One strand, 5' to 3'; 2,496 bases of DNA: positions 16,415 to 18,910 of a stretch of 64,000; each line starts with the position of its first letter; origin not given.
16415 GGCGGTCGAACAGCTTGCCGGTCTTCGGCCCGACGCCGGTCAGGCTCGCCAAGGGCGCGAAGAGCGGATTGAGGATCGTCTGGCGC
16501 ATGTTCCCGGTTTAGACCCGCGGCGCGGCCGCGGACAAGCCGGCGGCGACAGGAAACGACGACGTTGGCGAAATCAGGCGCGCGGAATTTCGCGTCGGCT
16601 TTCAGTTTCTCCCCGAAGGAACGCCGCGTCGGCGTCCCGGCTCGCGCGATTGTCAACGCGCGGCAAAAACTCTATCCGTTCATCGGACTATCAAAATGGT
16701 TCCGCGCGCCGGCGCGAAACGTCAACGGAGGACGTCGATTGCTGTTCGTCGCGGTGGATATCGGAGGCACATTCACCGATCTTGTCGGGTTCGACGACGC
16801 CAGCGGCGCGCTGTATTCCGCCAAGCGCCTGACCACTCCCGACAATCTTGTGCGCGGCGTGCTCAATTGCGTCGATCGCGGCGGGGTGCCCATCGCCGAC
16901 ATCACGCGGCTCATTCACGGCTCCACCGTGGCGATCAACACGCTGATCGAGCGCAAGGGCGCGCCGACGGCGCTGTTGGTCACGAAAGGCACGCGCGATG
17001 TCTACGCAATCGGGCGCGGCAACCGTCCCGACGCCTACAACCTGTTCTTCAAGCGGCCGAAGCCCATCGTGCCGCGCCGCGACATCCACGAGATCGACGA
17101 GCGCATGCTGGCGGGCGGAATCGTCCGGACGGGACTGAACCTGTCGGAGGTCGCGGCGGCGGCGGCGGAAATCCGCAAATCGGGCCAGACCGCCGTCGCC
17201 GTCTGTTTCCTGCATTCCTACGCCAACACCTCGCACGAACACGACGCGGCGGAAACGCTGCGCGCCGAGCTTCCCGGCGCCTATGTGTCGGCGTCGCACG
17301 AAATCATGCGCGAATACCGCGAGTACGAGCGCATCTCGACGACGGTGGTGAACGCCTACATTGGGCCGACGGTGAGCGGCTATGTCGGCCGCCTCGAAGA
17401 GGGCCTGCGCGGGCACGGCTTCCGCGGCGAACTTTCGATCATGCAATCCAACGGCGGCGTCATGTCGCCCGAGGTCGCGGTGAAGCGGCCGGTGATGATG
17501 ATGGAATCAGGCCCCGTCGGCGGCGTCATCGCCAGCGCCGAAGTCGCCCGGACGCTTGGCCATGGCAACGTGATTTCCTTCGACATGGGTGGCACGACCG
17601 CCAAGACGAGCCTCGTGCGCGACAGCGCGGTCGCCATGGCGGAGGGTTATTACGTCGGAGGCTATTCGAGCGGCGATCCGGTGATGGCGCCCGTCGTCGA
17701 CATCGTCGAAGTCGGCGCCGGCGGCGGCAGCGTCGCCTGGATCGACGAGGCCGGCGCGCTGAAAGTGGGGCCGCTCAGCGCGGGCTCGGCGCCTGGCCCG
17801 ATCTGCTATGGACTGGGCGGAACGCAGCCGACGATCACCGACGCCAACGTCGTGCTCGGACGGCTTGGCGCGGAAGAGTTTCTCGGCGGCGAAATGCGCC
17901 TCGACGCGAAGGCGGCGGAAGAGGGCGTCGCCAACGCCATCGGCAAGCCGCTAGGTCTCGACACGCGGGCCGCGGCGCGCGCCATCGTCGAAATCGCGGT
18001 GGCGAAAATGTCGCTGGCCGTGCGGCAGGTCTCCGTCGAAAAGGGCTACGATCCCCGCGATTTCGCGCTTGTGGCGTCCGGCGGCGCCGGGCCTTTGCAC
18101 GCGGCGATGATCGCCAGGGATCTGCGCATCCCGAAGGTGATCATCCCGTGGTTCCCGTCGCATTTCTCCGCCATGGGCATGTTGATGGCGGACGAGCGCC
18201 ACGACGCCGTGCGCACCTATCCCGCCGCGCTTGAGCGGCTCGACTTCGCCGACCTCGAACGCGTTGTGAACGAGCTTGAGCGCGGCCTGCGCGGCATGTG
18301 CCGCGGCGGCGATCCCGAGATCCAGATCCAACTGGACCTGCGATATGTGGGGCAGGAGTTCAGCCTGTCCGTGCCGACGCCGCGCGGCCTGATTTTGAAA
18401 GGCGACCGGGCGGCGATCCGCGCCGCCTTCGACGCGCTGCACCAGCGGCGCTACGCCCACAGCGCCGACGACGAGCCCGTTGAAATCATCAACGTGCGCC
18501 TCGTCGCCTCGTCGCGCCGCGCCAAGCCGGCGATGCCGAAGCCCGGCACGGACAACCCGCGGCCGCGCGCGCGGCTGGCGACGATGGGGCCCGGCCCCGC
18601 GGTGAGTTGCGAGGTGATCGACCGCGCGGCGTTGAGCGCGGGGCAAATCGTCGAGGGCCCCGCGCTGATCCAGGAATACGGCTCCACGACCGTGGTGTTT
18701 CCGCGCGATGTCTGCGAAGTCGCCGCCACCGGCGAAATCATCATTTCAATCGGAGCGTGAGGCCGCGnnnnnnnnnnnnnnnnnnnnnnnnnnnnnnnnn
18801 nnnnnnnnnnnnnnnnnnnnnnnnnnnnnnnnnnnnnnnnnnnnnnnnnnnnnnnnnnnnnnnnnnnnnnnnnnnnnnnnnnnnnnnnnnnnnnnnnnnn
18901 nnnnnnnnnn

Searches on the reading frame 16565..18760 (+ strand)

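Call 18: search_protein_families(library=pfam, proteins=[window:16565-18760:+], max_evalue=0.001)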
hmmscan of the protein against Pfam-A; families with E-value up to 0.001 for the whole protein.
window:16565-18760:+ (731 aa): 3 families
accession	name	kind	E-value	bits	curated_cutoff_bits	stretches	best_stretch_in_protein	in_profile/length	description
PF01968.24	Hydantoinase_A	-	5.5e-92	308.5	22.9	1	256-547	1-290/291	Hydantoinase/oxoprolinase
PF05378.19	Hydant_A_N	-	3.3e-46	157.7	25.2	1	62-235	2-175/176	Hydantoinase/oxoprolinase N-terminal region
PF19278.4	Hydant_A_C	-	2.4e-05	24.3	21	1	585-714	40-176/193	Hydantoinase/oxoprolinase C-terminal domain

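Call 60: search_protein_families(library=ncbifam, proteins=[window:16565-18760:+], max_evalue=0.00001)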
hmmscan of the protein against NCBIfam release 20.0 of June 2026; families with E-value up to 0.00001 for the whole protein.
window:16565-18760:+ (731 aa): 3 families
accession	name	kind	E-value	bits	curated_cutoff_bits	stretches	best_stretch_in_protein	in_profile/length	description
NF050156.1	CapLactmsAlpCapA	equivalog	3.4e-146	488.4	1000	1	63-723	4-681/689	caprolactamase subunit alpha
NF042975.2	AcphenoCarb_ApcC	equivalog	6.8e-76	255.9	1500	1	62-544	11-505/733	acetophenone carboxylase subunit gamma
NF042960.1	AcphenoCarb_ApcA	equivalog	2e-60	204.8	1250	1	60-724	2-652/658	acetophenone carboxylase subunit alpha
